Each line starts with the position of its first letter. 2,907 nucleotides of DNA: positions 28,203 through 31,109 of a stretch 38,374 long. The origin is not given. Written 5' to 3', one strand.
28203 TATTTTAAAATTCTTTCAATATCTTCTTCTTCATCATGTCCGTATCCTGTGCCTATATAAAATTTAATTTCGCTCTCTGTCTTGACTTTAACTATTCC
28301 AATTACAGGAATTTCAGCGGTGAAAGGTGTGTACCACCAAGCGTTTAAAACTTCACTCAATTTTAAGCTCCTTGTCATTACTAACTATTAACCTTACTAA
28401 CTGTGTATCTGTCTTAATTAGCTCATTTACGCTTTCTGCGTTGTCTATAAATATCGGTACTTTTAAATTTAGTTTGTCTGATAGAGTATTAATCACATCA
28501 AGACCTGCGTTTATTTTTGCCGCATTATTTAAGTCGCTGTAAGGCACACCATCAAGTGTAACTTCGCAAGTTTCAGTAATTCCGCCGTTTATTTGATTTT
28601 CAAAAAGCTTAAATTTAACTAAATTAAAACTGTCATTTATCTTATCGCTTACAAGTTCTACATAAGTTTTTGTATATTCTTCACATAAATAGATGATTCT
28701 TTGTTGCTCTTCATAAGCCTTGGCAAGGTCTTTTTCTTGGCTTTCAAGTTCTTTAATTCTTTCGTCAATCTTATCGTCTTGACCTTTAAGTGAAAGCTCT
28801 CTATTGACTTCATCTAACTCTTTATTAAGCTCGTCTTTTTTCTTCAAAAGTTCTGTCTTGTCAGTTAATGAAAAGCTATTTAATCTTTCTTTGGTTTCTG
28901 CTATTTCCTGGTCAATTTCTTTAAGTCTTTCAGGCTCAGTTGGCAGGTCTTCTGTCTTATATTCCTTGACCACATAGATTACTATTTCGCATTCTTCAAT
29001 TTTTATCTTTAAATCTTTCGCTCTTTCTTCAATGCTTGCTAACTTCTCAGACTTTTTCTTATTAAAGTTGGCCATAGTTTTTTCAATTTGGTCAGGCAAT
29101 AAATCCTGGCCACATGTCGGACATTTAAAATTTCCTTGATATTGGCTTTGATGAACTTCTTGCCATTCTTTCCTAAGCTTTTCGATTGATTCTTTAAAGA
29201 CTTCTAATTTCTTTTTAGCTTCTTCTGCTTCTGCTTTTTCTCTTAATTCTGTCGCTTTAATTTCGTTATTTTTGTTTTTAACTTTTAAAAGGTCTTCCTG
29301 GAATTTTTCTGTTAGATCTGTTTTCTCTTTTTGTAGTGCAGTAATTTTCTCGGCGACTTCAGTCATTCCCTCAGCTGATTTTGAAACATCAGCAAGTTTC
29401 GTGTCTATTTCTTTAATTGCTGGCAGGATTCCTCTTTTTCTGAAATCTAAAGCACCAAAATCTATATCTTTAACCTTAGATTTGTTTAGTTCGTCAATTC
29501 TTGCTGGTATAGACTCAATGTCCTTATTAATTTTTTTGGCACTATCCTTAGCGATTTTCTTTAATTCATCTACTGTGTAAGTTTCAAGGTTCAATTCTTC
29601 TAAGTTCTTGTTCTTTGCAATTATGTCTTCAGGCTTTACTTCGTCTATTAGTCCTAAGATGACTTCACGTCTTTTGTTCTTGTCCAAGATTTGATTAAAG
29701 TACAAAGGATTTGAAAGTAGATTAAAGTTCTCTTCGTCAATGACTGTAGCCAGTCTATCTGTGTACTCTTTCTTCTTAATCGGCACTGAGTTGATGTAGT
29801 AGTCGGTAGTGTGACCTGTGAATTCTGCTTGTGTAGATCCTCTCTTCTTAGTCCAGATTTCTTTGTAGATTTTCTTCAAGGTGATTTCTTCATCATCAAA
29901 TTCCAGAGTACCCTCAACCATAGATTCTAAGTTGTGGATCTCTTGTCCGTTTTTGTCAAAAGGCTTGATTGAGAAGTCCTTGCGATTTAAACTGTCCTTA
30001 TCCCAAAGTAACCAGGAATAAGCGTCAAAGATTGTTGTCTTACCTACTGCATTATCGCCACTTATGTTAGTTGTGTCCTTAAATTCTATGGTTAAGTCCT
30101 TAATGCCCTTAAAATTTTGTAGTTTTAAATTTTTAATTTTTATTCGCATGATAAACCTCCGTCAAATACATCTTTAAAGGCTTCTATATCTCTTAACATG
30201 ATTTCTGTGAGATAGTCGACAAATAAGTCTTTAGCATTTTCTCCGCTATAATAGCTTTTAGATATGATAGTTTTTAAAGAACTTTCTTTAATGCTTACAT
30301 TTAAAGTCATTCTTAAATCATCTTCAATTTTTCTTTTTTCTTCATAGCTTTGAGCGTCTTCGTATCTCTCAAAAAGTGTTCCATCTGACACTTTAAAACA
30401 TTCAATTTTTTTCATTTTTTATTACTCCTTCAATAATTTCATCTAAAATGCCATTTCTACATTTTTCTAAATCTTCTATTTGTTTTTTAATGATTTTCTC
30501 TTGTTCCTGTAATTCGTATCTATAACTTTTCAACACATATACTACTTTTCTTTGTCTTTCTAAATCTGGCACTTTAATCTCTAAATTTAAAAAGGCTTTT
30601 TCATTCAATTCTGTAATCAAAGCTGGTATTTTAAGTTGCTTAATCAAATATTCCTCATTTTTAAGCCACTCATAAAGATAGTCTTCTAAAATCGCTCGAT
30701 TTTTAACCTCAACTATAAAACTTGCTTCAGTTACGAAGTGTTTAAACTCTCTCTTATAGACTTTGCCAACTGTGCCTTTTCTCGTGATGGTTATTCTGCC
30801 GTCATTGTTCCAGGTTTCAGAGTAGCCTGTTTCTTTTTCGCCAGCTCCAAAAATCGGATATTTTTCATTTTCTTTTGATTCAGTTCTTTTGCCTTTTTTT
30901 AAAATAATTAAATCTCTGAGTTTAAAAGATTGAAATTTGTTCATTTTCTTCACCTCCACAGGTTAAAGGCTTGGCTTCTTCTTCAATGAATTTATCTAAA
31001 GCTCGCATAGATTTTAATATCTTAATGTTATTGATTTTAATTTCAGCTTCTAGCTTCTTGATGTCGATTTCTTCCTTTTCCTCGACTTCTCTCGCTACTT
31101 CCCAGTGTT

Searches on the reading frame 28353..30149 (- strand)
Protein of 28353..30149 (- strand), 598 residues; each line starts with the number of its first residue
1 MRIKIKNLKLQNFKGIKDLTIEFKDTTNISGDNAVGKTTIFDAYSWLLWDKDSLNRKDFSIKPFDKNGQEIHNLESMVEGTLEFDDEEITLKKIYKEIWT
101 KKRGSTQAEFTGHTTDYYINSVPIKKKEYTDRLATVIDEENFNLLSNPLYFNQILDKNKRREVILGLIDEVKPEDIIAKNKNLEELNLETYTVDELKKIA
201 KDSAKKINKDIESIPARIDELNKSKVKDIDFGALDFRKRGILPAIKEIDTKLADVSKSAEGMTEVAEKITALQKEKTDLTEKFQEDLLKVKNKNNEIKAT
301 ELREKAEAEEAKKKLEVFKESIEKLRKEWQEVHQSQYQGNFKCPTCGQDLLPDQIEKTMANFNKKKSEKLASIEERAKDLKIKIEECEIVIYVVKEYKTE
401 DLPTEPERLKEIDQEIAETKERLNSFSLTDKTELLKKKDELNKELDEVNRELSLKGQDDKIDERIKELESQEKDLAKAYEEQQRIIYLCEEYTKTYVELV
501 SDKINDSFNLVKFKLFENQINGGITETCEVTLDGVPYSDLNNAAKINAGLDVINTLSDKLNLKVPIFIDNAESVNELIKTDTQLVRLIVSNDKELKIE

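Call 88: search_protein_families(library=padloc, proteins=[window:28353-30149:-], max_evalue=0.001)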
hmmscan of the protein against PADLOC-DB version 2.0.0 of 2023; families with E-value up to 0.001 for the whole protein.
window:28353-30149:- (598 aa): 31 families (the best 25 are shown)
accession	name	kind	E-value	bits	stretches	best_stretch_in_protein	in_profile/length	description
PDLC03859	LmuB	-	2.1e-17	61.6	1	1-484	1-489/611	-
PDLC04135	mad3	-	7.4e-15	53.4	1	4-223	1-231/374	mads_3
PDLC02979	AriA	-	8.3e-13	46.9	1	4-263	2-265/373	-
PDLC00271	PtuA1|PtuA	-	8.3e-11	40.1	1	4-128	2-123/421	AAA ATPase domain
PDLC02358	Old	-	5.8e-10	36.6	1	3-77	2-76/578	Old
PDLC00278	PtuA1|PtuA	-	5.6e-09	33.8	1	4-90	2-99/436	AAA ATPase domain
PDLC03863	LmuB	-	1.1e-08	32.2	1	1-486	1-464/610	-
PDLC00067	GajA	-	2.2e-08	31.1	1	1-227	1-214/604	AAA ATPase domain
PDLC00519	JetC1|JetC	-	3e-08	30.3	1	4-48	3-47/1097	DUF3584 domain; MukB-like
PDLC00086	GajA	-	4.3e-08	30.4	1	4-65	2-61/600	AAA ATPase domain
PDLC00094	GajA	-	2.7e-07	27.4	1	5-65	3-61/569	AAA ATPase domain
PDLC02714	PbeC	-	4.6e-07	27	1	4-109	2-113/651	PbeC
PDLC00508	JetC1|JetC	-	3e-06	23.7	1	3-48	2-47/1106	DUF3584 domain; MukB-like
PDLC00062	GajA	-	3.4e-06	23.8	1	4-47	2-45/639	AAA ATPase domain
PDLC00311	PtuA1|PtuA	-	5.6e-06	23.6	1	3-46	1-45/455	AAA ATPase domain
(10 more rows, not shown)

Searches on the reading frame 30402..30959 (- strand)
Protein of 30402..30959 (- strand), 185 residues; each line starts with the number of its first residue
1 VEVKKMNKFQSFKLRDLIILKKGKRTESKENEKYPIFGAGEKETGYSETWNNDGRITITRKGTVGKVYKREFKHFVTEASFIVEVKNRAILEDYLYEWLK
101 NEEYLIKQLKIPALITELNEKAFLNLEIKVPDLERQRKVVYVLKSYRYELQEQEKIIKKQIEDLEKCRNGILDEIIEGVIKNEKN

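Call 88: search_protein_families(library=padloc, proteins=[window:30402-30959:-], max_evalue=0.001)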
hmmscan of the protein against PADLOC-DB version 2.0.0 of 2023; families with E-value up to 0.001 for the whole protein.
window:30402-30959:- (185 aa): 50 families (the best 25 are shown)
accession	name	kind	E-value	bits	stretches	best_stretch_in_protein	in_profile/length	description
PDLC03099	Specificity_I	-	1.6e-19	68.4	1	7-159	3-156/405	Type I specificity subunit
PDLC03068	Specificity_I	-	4.6e-15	53.7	1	31-146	30-165/403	Type I specificity subunit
PDLC03107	Specificity_I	-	5.8e-12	43.4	1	43-153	55-159/392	Type I specificity subunit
PDLC03061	Specificity_I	-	4.8e-11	40.4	1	10-166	4-161/360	Type I specificity subunit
PDLC03111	Specificity_I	-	7.5e-11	40.3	1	20-147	33-164/207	Type I specificity subunit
PDLC03073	Specificity_I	-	1.2e-10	39.2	1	41-179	303-427/437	Type I specificity subunit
PDLC03624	REase_MTase_IIG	-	2.2e-10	37.1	1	8-175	888-1066/1271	Type IIG restriction enzyme-methyltransferase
PDLC03084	Specificity_I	-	3e-10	38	1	47-166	58-174/392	Type I specificity subunit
PDLC03089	Specificity_I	-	3.7e-10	37.5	1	23-145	39-167/446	Type I specificity subunit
PDLC03144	Specificity_I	-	4.1e-10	37.8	1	24-144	31-349/388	Type I specificity subunit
PDLC03162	Specificity_I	-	4.1e-10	37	1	52-181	75-202/431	Type I specificity subunit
PDLC03090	Specificity_I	-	2.3e-09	35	1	52-181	302-432/434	Type I specificity subunit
PDLC03168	Specificity_I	-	3e-09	34.9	1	41-145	57-164/459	Type I specificity subunit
PDLC03160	Specificity_I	-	4.1e-09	34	1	13-178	217-381/386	Type I specificity subunit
PDLC03119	Specificity_I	-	8.9e-09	32.7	1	17-158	33-174/393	Type I specificity subunit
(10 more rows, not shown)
